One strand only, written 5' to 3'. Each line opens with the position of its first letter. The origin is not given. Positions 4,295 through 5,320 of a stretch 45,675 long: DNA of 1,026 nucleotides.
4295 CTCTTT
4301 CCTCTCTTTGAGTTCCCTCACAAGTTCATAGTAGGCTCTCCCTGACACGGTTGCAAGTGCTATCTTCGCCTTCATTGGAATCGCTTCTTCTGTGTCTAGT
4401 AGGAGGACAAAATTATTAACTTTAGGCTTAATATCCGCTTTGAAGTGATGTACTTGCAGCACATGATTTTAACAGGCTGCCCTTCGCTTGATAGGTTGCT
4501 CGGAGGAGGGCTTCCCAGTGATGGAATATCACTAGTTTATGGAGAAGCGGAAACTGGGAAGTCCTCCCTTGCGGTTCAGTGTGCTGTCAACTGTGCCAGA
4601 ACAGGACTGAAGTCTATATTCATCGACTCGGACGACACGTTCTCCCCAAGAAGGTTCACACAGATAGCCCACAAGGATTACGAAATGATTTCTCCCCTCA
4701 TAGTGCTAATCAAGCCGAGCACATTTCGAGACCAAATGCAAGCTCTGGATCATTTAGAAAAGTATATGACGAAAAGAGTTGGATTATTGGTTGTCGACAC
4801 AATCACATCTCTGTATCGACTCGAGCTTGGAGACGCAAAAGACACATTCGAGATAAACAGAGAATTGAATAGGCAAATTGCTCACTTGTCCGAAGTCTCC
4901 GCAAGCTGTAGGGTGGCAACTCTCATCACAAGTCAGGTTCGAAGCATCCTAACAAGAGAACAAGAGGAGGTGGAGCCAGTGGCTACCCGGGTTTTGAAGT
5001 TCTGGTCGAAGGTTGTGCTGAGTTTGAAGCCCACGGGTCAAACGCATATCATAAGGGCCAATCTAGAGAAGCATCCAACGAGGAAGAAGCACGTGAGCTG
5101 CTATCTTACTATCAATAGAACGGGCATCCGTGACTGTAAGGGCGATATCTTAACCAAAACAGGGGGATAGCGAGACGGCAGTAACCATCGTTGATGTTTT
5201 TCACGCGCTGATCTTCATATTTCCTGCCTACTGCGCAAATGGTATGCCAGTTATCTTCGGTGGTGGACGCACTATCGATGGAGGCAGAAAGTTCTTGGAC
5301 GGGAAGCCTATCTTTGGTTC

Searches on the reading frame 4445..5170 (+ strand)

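Call 5: search_protein_families(library=pfam, proteins=[window:4463-5170:+], max_evalue=0.1)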
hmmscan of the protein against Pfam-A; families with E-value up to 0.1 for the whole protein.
window:4463-5170:+ (235 aa): 10 families
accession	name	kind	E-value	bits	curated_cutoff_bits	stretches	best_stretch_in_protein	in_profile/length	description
PF08423.17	Rad51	-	1.1e-24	87.5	22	1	2-224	8-243/244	Rad51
PF06745.19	ATPase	-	9.7e-11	41.9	26.6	1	4-166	3-167/231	KaiC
PF13481.12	AAA_25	-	1.7e-10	41.3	27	1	7-160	20-191/195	AAA domain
PF00154.27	RecA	-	3.6e-08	33.6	27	1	3-194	34-224/262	recA bacterial DNA recombination protein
PF13479.12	AAA_24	-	2.2e-05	24.8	27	1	24-131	6-90/195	AAA domain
PF05707.18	Zot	-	0.00032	20.6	20.3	1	22-128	2-104/197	Zonular occludens toxin (Zot)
PF01656.29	CbiA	-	0.0035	17.7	25.4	1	23-173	2-99/125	CobQ/CobB/MinD/ParA nucleotide binding domain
PF01637.24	ATPase_2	-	0.0051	17.1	33.2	1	22-118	22-123/225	ATPase domain predominantly from Archaea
PF05625.17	PAXNEB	-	0.04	13.4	28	1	2-26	19-43/366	PAXNEB protein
PF03796.21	DnaB_C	-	0.066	13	27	0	3-47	3-46/255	DnaB-like helicase C terminal domain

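Call 44: search_protein_families(library=ncbifam, proteins=[window:4445-5170:+], max_evalue=0.001)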
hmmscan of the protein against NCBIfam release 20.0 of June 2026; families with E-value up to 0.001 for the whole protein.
window:4445-5170:+ (241 aa): 18 families
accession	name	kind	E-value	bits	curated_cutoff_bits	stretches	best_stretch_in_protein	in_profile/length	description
TIGR02237.1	recomb_radB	equivalog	5e-45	154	172.4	1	15-228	1-209/210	DNA repair and recombination protein RadB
NF006861.0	PRK09361.1-1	equivalog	4.8e-33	114.6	278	1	6-231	3-230/235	DNA repair and recombination protein RadB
NF003301.0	PRK04301.1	equivalog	3.7e-25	88.7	259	1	8-230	83-315/316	DNA repair and recombination protein RadA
TIGR02238.1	recomb_DMC1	equivalog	3e-23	82.4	447.7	1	7-230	77-313/314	meiotic recombinase Dmc1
TIGR02239.1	recomb_RAD51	equivalog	1.1e-20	74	478.05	1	8-232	78-315/316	DNA repair protein RAD51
TIGR02236.1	recomb_radA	equivalog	4.1e-20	72.4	361.15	1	8-167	78-249/311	DNA repair and recombination protein RadA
TIGR02012.1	tigrfam_recA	equivalog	1.8e-09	37.4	325.3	1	7-200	35-227/321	recombinase RecA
NF052589.1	ArlH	equivalog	1.4e-08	34.7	215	1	12-194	6-182/229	archaellum protein ArlH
TIGR03880.1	KaiC_arch_3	hypoth_equivalog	8.8e-08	31.9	249.45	1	11-149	1-141/224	KaiC domain-containing protein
NF006799.0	PRK09302.1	equivalog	1.2e-07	30.7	408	1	5-62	252-309/515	circadian clock protein KaiC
TIGR00416.1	sms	equivalog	1.9e-06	26.9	403.05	1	8-148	76-207/454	DNA repair protein RadA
NF004723.0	PRK06067.1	subfamily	4.1e-06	26.5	194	1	5-65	13-73/243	flagellar accessory protein FlaH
TIGR03878.1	thermo_KaiC_2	hypoth_equivalog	1.2e-05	24.8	232.2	1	21-168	31-178/259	KaiC domain-containing protein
TIGR03881.1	KaiC_arch_4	hypoth_equivalog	1.3e-05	25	247.8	1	9-67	4-62/231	KaiC domain-containing protein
TIGR03877.1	thermo_KaiC_1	hypoth_equivalog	0.00015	21.4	307.25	1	8-61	4-57/238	KaiC domain-containing protein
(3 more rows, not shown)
